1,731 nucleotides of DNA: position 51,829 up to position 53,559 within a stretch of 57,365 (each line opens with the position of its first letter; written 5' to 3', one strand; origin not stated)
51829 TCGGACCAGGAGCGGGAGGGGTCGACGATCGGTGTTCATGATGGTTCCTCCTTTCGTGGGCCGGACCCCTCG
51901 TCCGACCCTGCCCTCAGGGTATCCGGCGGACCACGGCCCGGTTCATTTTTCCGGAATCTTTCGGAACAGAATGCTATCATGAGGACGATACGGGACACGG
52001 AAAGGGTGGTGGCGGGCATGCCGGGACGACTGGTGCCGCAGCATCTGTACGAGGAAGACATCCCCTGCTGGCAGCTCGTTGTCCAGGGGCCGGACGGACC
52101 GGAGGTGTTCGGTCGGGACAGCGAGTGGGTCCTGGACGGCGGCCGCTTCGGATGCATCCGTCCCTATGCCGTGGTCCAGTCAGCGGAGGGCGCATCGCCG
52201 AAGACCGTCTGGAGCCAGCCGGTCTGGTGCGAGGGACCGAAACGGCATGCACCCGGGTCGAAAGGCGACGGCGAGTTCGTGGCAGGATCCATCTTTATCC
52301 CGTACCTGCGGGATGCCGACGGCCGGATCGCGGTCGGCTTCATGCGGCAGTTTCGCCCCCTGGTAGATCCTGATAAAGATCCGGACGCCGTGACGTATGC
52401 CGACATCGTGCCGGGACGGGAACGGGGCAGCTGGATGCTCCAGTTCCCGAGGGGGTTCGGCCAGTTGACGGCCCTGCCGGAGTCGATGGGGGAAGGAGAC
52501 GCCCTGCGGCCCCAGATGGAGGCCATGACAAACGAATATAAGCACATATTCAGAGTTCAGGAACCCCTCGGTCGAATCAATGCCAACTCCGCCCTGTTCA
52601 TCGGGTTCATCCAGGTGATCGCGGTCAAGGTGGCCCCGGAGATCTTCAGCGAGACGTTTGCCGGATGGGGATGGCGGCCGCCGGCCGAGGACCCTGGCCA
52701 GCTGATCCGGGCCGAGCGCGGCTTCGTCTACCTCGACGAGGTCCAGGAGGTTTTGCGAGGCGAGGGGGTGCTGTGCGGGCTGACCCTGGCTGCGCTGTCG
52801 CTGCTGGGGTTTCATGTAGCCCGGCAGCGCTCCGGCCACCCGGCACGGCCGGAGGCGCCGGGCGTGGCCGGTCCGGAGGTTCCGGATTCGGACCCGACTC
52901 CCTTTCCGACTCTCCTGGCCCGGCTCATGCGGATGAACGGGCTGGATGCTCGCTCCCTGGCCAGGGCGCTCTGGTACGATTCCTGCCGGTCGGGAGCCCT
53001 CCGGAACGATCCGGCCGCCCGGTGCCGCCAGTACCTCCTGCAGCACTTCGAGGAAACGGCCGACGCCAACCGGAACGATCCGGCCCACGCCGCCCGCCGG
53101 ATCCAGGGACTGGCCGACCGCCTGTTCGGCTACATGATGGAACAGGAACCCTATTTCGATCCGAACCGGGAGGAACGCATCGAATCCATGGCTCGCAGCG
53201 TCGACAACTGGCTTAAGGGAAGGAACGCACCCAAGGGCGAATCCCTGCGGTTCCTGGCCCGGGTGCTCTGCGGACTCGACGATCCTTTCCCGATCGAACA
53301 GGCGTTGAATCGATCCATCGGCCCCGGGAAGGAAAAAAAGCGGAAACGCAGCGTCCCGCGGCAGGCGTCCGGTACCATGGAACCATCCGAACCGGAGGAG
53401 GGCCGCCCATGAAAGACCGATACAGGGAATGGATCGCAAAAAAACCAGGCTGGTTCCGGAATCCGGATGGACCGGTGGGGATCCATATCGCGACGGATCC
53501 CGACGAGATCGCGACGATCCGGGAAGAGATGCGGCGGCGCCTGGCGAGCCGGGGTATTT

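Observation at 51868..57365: Translationally coupled four-gene operon (degenerate Nudix-HTH, active Nudix, OST-HTH/DUF3825-like protein, polytopic membrane protein): candidate undescribed system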

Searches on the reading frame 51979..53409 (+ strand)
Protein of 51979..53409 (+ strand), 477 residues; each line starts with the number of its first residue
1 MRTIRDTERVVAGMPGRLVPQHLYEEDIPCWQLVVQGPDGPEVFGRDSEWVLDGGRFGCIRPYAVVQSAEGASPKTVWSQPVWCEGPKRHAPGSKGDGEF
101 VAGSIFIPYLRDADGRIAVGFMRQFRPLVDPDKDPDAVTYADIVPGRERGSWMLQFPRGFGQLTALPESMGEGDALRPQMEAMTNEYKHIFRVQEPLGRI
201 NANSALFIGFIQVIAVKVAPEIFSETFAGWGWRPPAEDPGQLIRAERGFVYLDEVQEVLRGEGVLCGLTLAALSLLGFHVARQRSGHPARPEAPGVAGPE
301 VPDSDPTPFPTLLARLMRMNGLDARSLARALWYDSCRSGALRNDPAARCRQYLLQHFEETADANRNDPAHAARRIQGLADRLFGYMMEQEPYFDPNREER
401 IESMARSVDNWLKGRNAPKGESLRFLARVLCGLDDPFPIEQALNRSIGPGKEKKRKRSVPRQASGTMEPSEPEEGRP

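Call 5: search_protein_families(library=pfam, max_evalue=1, proteins=[window:51979-53409:+])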
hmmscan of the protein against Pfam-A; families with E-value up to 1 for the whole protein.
window:51979-53409:+ (477 aa): 0 families

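Call 6: search_protein_families(library=ncbifam, max_evalue=1, proteins=[window:51979-53409:+])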
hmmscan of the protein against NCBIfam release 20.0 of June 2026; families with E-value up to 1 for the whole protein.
window:51979-53409:+ (477 aa): 1 family
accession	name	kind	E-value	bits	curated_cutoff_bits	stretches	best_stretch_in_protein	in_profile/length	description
TIGR02030.1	BchI-ChlI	equivalog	0.17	11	466.95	1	236-256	121-141/337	magnesium chelatase ATPase subunit I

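Call 7: search_protein_families(library=padloc, max_evalue=1, proteins=[window:51979-53409:+])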
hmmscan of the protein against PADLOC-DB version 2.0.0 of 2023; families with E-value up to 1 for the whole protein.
window:51979-53409:+ (477 aa): 0 families

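Call 9: find_homologous_proteins(query=window:51979-53409:+)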
Query window:51979-53409:+ (477 aa): 1 proteins with E <= 0.001 among 8000 candidates.
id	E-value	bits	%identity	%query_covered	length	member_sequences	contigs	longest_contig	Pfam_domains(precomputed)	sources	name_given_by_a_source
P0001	0.0e+0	1099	99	100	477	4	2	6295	-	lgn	-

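Call 10: search_solved_structures(query=window:51979-53409:+, max_evalue=10)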
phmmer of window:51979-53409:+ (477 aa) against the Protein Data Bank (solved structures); distinct sequences matched with E-value up to 10: 0.

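Call 12: find_encoding_contigs(protein=P0001, flank=10000)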
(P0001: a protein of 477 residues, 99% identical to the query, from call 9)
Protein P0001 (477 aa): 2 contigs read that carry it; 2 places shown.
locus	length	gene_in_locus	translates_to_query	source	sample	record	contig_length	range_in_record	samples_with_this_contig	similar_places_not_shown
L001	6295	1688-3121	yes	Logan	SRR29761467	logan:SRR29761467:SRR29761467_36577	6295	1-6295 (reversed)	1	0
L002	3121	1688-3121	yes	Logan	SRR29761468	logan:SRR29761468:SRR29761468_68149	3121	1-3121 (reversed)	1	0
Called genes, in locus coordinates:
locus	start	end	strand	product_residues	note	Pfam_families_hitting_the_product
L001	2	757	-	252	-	?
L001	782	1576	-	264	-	-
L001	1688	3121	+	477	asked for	-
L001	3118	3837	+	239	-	PF00293:NUDIX (weak)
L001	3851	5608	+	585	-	PF12873:DUF3825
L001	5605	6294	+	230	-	?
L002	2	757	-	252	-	?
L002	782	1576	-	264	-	-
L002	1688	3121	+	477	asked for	?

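Call 17: search_protein_families(library=phrogs, max_evalue=0.1, proteins=[window:51979-53409:+])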
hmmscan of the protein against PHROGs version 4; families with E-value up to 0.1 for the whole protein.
window:51979-53409:+ (477 aa): 1 family
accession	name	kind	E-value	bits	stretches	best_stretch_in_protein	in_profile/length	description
phrog_23106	-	unknown function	0.0099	16.9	1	399-424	37-62/102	-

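Call 19: search_protein_representatives(protein=window:51979-53409:+)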
Query: 477 residues. Proteins with E-value up to 0.001 (for the whole library): 5; up to 1e-10: 1; up to 1e-30: 1. The best 5 are listed.
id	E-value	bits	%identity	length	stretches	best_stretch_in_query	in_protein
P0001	0.0e+00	1099.3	99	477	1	1-477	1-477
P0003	1.5e-09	53.5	40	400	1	29-220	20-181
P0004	5.9e-06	41.7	41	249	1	75-274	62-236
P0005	1.2e-05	40.7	37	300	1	48-244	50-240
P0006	2.4e-05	39.7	31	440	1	93-304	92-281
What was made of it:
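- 51979..53412 (+): g1, 477 aa: a catalytically degenerate ADPRase-type Nudix domain plus a helical, XRE-like C-terminal region. Putative one-component regulator. An exhaustive phmmer search found only P0003-P0006, which match residues 29-304 (call 19).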

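Call 21: search_protein_families(library=pfam, max_evalue=1, proteins=[P0003, P0004, P0005, P0006])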
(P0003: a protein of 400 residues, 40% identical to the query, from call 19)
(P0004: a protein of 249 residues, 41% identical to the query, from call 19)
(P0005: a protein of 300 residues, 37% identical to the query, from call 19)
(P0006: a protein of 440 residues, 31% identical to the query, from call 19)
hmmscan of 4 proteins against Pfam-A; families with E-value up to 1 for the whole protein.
P0003 (400 aa): 2 families
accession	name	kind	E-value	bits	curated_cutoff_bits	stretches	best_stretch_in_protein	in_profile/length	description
PF00293.34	NUDIX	-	0.0022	18.4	21.1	1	101-159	19-67/134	NUDIX domain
PF01381.28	HTH_3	-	0.018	15.5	23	1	357-387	25-55/55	Helix-turn-helix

P0004 (249 aa): 1 family
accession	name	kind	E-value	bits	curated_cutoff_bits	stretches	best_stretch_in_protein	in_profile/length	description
PF00293.34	NUDIX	-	6.5e-07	29.9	21.1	1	121-209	29-118/134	NUDIX domain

P0005 (300 aa): 1 family
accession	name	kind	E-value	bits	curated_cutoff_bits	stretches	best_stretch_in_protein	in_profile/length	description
PF00293.34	NUDIX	-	0.00011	22.7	21.1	1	149-237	25-108/134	NUDIX domain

P0006 (440 aa): 4 families
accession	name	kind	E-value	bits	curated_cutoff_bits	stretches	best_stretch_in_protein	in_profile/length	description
PF00293.34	NUDIX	-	5.8e-09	36.5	21.1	1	119-232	19-118/134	NUDIX domain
PF09640.15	DUF2027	-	0.0064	16.5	25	1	170-260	24-112/156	Domain of unknown function (DUF2027)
PF16811.11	TAtT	-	0.071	12.9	26.5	1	356-418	143-204/263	TRAP transporter T-component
PF10374.15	EST1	-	0.13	13.1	25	1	172-250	42-127/135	Telomerase activating protein Est1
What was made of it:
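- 51979..53412 (+): All four are Pfam NUDIX proteins (call 21).
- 53191..53271 (+): g1 residues 405-431 (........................): an XRE-type HTH-like segment. The relative P0003 has an HTH_3 hit at E=0.018 in the equivalent place (call 21). phrog_23106 matches residues 399-424 at E=0.0099 (call 17).
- On Nudix fold, catalytically inactive (g1): All relatives are Pfam NUDIX proteins (calls 19, 21).
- Checked: Its only relatives are Nudix proteins (calls 19, 21). The HTH of g1 rests on a sub-threshold HTH_3 hit in its relative P0003 (E=0.018, call 21).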

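Call 28: find_encoding_contigs(protein=P0003, flank=8000, max_places=4)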
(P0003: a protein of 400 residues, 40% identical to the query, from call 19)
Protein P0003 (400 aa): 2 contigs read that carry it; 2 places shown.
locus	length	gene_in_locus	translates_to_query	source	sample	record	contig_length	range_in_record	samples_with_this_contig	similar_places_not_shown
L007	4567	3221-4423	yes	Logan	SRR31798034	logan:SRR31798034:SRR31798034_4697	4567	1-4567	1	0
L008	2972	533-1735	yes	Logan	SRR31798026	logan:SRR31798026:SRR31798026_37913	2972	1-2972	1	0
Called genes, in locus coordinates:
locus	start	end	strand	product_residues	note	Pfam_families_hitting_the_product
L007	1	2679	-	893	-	?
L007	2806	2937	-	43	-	-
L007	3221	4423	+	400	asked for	-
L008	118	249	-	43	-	-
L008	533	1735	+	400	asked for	-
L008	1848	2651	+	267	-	PF01734:Patatin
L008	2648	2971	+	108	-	?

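Call 29: find_encoding_contigs(protein=P0004, flank=8000, max_places=4)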
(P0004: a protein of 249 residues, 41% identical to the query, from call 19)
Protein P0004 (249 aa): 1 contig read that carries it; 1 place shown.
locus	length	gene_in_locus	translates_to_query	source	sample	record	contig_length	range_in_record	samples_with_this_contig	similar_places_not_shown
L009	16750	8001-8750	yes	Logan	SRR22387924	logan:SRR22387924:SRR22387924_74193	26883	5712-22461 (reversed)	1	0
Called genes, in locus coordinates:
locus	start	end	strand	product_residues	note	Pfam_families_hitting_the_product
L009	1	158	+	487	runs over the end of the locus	PF02558:ApbA (faint), PF03446:NAD_binding_2 (faint), PF03721:UDPG_MGDP_dh_N, PF03807:F420_oxidored (faint), PF00984:UDPG_MGDP_dh, PF03720:UDPG_MGDP_dh_C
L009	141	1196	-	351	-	PF04055:Radical_SAM, PF08608:Wyosine_form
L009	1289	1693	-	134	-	-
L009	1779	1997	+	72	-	-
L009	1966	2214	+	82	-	PF07927:HicA_toxin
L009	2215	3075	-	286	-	PF01478:Peptidase_A24, PF06847:Arc_PepC_II (weak)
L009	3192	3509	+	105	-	PF01248:Ribosomal_L7Ae, PF15608:PELOTA_1 (weak)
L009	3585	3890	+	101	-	PF01200:Ribosomal_S28e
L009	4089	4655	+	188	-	PF00334:NDK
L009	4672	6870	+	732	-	PF00009:GTP_EFTU, PF22042:EF-G_D2 (weak), PF03144:GTP_EFTU_D2, PF14492:EFG_III, PF03764:EFG_IV, PF00679:EFG_C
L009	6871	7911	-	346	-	PF13404:HTH_AsnC-type, PF13412:HTH_24 (weak), PF13404:HTH_AsnC-type, PF13412:HTH_24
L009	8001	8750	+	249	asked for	PF00293:NUDIX (weak)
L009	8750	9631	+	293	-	PF00459:Inositol_P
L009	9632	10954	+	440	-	PF00293:NUDIX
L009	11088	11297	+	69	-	PF14076:DUF4258 (weak)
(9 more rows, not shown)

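Call 30: find_encoding_contigs(protein=P0005, flank=8000, max_places=4)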
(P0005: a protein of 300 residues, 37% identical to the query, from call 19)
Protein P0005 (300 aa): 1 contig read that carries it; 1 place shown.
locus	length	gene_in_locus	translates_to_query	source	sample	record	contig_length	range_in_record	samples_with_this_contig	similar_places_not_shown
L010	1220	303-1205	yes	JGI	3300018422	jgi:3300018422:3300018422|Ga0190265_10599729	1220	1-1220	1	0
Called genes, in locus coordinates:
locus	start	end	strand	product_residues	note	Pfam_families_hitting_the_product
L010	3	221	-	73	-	?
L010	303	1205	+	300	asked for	-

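Call 31: find_encoding_contigs(protein=P0006, flank=8000, max_places=4)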
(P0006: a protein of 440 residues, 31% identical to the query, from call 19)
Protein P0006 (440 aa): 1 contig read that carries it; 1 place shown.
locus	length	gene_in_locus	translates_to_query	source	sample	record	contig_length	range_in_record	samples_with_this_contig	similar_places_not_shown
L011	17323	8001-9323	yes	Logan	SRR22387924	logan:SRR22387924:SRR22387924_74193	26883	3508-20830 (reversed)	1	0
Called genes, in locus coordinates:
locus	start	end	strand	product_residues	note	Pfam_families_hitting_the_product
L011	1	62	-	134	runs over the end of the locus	-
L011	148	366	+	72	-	-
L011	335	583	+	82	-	PF07927:HicA_toxin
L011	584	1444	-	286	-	PF01478:Peptidase_A24, PF06847:Arc_PepC_II (weak)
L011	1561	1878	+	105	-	PF01248:Ribosomal_L7Ae, PF15608:PELOTA_1 (weak)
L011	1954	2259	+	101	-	PF01200:Ribosomal_S28e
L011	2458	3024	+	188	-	PF00334:NDK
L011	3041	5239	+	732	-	PF00009:GTP_EFTU, PF22042:EF-G_D2 (weak), PF03144:GTP_EFTU_D2, PF14492:EFG_III, PF03764:EFG_IV, PF00679:EFG_C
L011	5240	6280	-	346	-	PF13404:HTH_AsnC-type, PF13412:HTH_24 (weak), PF13404:HTH_AsnC-type, PF13412:HTH_24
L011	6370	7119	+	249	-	PF00293:NUDIX (weak)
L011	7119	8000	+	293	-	PF00459:Inositol_P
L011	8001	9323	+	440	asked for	PF00293:NUDIX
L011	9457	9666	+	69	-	PF14076:DUF4258 (weak)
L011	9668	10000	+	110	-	-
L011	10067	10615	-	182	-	-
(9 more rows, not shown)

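Call 65: predict_structure(alignment_id=A4)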
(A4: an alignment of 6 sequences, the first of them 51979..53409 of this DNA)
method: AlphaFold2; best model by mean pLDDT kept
length: 477 residues; sequences in the alignment: 6
mean_pLDDT: 46.2   pTM: 0.44
mean pLDDT of the five models: 46.2, 45.4, 45.0, 42.6, 42.3
residues with pLDDT >= 90: 0; 70-90: 44; 50-70: 136; < 50: 297
segments of 3 or more residues with pLDDT < 50: 1-100, 139-148, 162-169, 182-187, 202-209, 223-247, 286-349, 356-377, 431-477
pLDDT, mean of each block of 10 residues (from residue 1): 30 28 32 41 32 29 30 31 33 38 71 79 58 50 47 65 46 55 50 65 44 73 44 32 47 70 63 69 47 28 34 41 40 36 44 48 39 46 60 62 68 54 54 35 31 30 33 34
secondary structure, 60 per line:
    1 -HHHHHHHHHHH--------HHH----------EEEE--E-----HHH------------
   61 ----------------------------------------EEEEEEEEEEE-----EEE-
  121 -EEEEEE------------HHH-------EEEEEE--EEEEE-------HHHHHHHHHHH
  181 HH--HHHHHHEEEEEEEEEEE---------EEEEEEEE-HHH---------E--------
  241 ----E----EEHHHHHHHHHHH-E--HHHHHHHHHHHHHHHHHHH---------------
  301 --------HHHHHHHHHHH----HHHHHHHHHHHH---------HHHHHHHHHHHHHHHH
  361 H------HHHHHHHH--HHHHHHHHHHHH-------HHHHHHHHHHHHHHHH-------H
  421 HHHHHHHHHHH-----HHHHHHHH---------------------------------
elements in order: H2-12 E34-37 E101-111 E117-119 E122-127 E150-155 E158-162 H170-182 H185-190 E191-201 E211-218 H252-262 H267-285 H309-319 H324-335 H345-361 H368-375 H378-389 H397-412 H420-431 H437-444
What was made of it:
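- On NrtR family (g1): The C-terminus is modelled as all-helical (call 65).
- The g1 model has low confidence (pLDDT 46, call 65).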

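Call 72: fold_search(model_id=the predicted structure, library=pdb)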
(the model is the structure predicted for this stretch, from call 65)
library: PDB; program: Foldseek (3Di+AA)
matches with E <= 10: 329; with E <= 0.001: 2
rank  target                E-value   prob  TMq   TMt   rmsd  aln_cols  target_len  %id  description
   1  6uuf_B                6.8e-04  1.00  0.19  0.48   8.4       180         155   14  Crystal structure of a Nudix Hydrolase from M. Smegmatis, RenU (released 2021-05-12)
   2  1viu_B                9.7e-04  1.00  0.22  0.50   7.5       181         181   14  Crystal structure of putative ADP ribose pyrophosphatase (released 2003-12-30)
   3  2dsb_A                1.4e-03  0.98  0.20  0.38   7.6       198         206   16  Crystal structure of human ADP-ribose pyrophosphatase NUDT5 (released 2006-11-14)
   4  3o61_D                1.5e-03  1.00  0.23  0.49   5.9       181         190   15  Structure of the E100A E.coli GDP-mannose hydrolase (yffh) in complex with GDP-mannose and Mg++ (released 2011-05-11)
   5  5qj4_D                1.6e-03  0.98  0.19  0.39   8.9       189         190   16  PanDDA analysis group deposition of models with modelled events (e.g. bound ligands) -- Crystal Structure of NUDT5 in  (released 2018-12-19)
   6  3o69_B                2.5e-03  1.00  0.23  0.51   5.7       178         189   16  Structure of the E100A E.coli GDP-mannose hydrolase (yffh) in complex with Mg++ (released 2011-05-11)
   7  8rdz_C                2.6e-03  0.99  0.21  0.42   6.6       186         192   14  Crystal Structure of Human ADP-ribose Pyrophosphatase NUDT5 In complex with Ibrutinib (released 2024-05-01)
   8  3aca_A                3.1e-03  0.98  0.20  0.41   9.1       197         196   14  Crystal structure of human NUDT5 complexed with 8-oxo-dADP and manganese (released 2011-01-12)
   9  8riy_BBB              3.3e-03  0.99  0.20  0.42   6.7       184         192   15  Human NUDT5 with ibrutinib derivative (released 2024-05-01)
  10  6uuf_A                3.7e-03  0.99  0.19  0.47   8.1       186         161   12  Crystal structure of a Nudix Hydrolase from M. Smegmatis, RenU (released 2021-05-12)
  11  3o69_A                4.0e-03  1.00  0.21  0.50   5.5       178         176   14  Structure of the E100A E.coli GDP-mannose hydrolase (yffh) in complex with Mg++ (released 2011-05-11)
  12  5nwh_A                4.5e-03  0.97  0.20  0.40   8.3       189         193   15  Potent inhibitors of NUDT5 silence hormone signaling in breast cancer (released 2018-04-04)
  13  3o52_C                4.7e-03  1.00  0.22  0.52   5.2       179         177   13  Structure of the E.coli GDP-mannose hydrolase (yffh) in complex with tartrate (released 2011-05-11)
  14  6gru_C                4.7e-03  0.97  0.19  0.39   9.2       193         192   13  Crystal structure of human NUDT5 (released 2018-06-27)
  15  3o52_D                5.0e-03  1.00  0.22  0.52   7.3       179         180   14  Structure of the E.coli GDP-mannose hydrolase (yffh) in complex with tartrate (released 2011-05-11)
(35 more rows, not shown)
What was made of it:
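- On Nudix fold, catalytically inactive (g1): All top Foldseek hits are Nudix structures (call 72).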

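Call 82: search_protein_families(library=pfam, max_evalue=1, proteins=[L008:1848-2648:+, L008:2648-2971:+, L007:1-2679:-])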
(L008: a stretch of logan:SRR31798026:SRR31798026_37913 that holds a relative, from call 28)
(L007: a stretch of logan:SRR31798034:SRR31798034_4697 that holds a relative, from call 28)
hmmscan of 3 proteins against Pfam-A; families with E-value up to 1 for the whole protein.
L008:1848-2648:+ (267 aa): 1 family
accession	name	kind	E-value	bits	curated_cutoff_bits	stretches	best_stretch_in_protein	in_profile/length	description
PF01734.28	Patatin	-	3e-22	80.2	27.7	1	7-177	1-190/191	Patatin-like phospholipase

L008:2648-2971:+ (108 aa): 4 families
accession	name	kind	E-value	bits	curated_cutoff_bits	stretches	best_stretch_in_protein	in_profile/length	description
PF00350.29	Dynamin_N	-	1.6e-07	31.9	27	1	48-94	1-47/168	Dynamin family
PF01926.29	MMR_HSR1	-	0.038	14.5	21.9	1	47-68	1-22/113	50S ribosome-binding GTPase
PF13191.12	AAA_16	-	0.12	13.3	32.6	1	29-66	7-45/167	AAA ATPase domain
PF25683.1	URGCP_GTPase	-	0.23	10.6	55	1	47-67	190-211/396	URGCP-like GTPase domain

L007:1-2679:- (893 aa): 8 families
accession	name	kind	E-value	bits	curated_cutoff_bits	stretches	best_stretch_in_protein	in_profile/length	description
PF13424.12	TPR_12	-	2.8e-08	34.3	30.1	3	499-550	23-74/77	Tetratricopeptide repeat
PF13401.12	AAA_22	-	1.9e-06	28.6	27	1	36-142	7-109/130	AAA domain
PF17874.7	TPR_MalT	-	5e-05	23.2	45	2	583-687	67-172/336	MalT-like TPR region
PF25170.1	TPR_WDR35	-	0.0041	17.4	27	1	337-370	11-44/68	WD repeat-containing protein 35, TPR repeats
PF05729.18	NACHT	-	0.042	14.1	26.7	1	43-173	9-147/167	NACHT domain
PF13181.12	TPR_8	-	0.094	13.4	25.7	0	600-626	5-31/34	Tetratricopeptide repeat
PF07719.23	TPR_2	-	0.4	11.4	27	1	521-549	1-29/34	Tetratricopeptide repeat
PF22688.2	Hda_lid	-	0.63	10.5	27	0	586-604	28-46/65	Hda, lid domain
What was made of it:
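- It too sits at the head of a gene string (Patatin, Dynamin-family GTPase) and lies beside a STAND-like NTPase gene (calls 28, 82). P0003 has no adjacent second Nudix gene (calls 28, 82). P0003 lies beside STAND, patatin and dynamin genes (call 82).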

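Call 106: search_dna_similar(query=window:51979-53409:+, collection=plasmids, mode=protein, max_evalue=0.01, max_rows=15)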
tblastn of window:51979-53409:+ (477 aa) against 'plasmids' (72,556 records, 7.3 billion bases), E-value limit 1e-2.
No match.

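Call 107: search_dna_similar(query=window:51979-53409:+, collection=phages, mode=protein, max_evalue=0.01, max_rows=15)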
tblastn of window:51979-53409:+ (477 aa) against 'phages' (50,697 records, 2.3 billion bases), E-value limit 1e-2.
No match.
